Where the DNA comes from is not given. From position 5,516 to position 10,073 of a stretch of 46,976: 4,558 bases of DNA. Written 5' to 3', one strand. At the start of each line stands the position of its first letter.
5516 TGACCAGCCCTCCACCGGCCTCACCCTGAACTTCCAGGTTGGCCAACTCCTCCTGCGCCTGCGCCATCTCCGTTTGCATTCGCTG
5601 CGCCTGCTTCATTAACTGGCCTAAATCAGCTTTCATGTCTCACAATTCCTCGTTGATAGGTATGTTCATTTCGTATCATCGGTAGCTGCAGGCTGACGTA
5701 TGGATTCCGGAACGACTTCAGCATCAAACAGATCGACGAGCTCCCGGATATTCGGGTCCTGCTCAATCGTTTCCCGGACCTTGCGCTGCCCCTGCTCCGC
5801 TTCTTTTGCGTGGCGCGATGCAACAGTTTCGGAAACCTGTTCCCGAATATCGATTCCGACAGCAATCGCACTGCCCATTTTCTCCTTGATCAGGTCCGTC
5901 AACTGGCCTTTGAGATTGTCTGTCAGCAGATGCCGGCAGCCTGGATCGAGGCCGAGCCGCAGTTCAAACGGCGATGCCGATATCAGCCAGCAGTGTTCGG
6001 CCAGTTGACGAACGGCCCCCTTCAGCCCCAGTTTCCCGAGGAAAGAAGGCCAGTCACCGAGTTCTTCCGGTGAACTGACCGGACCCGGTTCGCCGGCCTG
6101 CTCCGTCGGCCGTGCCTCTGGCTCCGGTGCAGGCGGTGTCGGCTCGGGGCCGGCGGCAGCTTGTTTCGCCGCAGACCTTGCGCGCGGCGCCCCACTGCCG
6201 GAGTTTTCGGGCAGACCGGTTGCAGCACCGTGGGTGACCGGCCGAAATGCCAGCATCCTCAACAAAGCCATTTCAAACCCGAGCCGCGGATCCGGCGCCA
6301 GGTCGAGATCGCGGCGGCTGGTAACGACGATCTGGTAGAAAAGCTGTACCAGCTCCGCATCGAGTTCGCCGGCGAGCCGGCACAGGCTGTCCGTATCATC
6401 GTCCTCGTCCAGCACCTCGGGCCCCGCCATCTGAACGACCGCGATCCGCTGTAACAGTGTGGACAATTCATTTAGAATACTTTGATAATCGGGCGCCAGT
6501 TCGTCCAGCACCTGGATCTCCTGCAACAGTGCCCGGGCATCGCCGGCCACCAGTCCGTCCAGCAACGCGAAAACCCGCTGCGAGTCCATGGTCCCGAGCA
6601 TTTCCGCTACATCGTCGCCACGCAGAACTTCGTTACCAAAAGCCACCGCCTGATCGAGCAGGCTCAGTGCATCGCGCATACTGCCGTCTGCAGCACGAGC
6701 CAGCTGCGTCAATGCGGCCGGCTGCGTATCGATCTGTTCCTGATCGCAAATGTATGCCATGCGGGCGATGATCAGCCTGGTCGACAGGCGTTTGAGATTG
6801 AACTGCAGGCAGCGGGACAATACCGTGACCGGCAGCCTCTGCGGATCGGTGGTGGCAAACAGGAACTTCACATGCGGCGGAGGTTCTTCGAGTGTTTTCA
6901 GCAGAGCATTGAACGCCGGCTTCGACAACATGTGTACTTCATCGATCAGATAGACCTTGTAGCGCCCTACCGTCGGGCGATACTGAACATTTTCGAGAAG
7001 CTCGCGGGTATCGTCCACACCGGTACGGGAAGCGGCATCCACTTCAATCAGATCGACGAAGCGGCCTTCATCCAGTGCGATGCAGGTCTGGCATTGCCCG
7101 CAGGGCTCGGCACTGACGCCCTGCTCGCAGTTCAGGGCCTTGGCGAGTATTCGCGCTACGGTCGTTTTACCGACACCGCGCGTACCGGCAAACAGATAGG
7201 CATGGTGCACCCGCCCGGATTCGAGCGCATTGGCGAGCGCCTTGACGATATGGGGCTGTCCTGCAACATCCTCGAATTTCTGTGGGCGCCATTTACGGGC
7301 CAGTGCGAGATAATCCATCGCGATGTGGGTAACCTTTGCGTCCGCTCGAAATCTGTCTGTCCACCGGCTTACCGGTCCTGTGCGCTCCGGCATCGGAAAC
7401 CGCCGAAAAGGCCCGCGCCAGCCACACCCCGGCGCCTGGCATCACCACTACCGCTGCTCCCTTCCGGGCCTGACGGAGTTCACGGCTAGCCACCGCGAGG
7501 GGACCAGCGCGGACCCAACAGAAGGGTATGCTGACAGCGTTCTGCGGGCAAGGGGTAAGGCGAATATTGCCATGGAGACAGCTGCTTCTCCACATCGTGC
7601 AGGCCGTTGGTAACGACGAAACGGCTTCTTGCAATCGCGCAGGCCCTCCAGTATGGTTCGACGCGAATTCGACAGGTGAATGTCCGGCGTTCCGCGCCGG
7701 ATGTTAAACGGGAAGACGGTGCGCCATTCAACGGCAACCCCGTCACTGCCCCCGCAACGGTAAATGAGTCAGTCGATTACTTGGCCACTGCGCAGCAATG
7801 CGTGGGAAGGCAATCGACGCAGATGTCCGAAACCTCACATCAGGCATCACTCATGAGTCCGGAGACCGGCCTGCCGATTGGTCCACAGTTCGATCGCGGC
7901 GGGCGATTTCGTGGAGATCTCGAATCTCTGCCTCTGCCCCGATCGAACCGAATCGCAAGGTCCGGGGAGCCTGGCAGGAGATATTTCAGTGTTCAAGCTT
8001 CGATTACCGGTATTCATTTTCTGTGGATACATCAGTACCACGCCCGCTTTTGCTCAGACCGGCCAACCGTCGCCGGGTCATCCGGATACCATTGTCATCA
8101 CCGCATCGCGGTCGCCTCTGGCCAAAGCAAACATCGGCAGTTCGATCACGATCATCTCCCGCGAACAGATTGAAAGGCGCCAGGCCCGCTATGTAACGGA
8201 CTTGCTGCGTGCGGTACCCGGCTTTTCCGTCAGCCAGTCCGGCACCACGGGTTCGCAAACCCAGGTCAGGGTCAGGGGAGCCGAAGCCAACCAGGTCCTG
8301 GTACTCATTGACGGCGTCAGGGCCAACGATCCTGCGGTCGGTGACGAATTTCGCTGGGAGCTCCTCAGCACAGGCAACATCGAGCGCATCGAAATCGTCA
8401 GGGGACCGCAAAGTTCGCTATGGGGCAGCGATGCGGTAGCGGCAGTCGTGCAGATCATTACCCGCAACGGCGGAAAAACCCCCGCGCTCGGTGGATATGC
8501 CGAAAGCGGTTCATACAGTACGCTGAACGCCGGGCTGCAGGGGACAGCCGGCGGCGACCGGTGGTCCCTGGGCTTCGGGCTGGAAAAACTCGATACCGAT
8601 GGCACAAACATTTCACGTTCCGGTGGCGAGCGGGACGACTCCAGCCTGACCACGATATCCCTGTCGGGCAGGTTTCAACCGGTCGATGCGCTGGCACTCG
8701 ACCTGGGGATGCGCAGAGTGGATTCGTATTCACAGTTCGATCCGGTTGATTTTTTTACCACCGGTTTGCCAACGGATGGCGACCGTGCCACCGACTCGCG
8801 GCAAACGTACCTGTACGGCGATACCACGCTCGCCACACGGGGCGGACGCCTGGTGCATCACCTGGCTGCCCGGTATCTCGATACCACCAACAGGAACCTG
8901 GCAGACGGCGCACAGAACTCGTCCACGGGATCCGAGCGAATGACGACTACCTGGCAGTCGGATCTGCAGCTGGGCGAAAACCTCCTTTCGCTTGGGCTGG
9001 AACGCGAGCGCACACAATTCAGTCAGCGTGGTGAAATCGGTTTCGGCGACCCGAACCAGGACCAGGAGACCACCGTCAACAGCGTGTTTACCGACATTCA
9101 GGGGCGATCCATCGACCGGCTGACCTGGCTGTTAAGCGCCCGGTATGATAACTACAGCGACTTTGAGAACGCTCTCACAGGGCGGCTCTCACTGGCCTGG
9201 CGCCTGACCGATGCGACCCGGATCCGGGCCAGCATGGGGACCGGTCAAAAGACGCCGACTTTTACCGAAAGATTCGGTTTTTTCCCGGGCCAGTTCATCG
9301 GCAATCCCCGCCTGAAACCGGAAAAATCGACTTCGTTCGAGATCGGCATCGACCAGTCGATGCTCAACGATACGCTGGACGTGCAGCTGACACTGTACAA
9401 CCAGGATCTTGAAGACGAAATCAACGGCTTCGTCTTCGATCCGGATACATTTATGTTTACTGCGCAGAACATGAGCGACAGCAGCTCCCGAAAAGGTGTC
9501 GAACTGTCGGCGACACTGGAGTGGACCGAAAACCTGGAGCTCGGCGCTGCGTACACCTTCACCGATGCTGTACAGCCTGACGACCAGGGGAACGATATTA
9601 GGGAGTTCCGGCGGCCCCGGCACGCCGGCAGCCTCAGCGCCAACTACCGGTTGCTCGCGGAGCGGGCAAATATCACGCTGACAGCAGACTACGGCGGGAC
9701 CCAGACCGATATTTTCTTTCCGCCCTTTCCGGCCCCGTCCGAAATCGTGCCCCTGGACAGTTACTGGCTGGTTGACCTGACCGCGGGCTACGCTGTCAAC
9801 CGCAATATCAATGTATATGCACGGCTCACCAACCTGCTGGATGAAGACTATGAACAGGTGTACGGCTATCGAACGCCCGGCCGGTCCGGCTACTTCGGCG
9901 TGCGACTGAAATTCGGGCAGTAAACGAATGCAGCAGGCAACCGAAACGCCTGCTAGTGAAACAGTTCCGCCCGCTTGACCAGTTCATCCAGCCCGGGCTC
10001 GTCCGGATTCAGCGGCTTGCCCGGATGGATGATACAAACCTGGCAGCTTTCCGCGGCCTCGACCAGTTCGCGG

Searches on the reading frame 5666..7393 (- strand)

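Call 69: search_protein_families(library=pfam, proteins=[window:5666-7393:-], max_evalue=0.00001)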
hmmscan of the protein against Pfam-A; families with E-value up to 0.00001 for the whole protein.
window:5666-7393:- (575 aa): 8 families
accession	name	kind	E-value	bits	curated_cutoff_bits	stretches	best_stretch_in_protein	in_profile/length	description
PF13177.12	DNA_pol3_delta2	-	4.5e-44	150.7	27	1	45-203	1-160/161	DNA polymerase III, delta subunit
PF22608.2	DNAX_ATPase_lid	-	1.5e-20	73.1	27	1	208-254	2-48/49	DNA polymerase III clamp loader subunit, ATPase lid domain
PF12169.13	DNA_pol3_gamma3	-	3.7e-20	72.6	24.4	1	260-382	4-129/143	DNA polymerase III subunits gamma and tau domain III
PF12170.13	DNA_pol3_tau_5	-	1.5e-11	45.1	28.8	1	446-565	22-142/142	DNA polymerase III tau subunit V interacting with alpha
PF00004.35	AAA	-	3.4e-10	40.9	21.2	1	67-196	2-124/131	ATPase family associated with various cellular activities (AAA)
PF07728.20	AAA_5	-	8.9e-08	32.7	22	0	67-171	3-93/139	AAA domain (dynein-related subfamily)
PF05496.18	RuvB_N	-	6e-07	29.8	27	0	36-98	2-68/159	Holliday junction DNA helicase RuvB P-loop domain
PF13401.12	AAA_22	-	6.7e-06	26.9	27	0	67-169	9-109/130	AAA domain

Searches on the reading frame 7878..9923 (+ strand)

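Call 69: search_protein_families(library=pfam, proteins=[window:7878-9923:+], max_evalue=0.00001)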
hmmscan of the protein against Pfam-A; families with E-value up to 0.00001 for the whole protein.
window:7878-9923:+ (681 aa): 3 families
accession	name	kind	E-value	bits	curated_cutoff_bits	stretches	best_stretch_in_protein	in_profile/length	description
PF00593.30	TonB_dep_Rec_b-barrel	-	3.1e-47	162.9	27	1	306-653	59-436/436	TonB dependent receptor-like, beta-barrel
PF07715.20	Plug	-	1.1e-27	97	23.9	1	84-190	3-107/107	TonB-dependent Receptor Plug Domain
PF14905.12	OMP_b-brl_3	-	3e-07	30.3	27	1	473-611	207-340/408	Outer membrane protein beta-barrel family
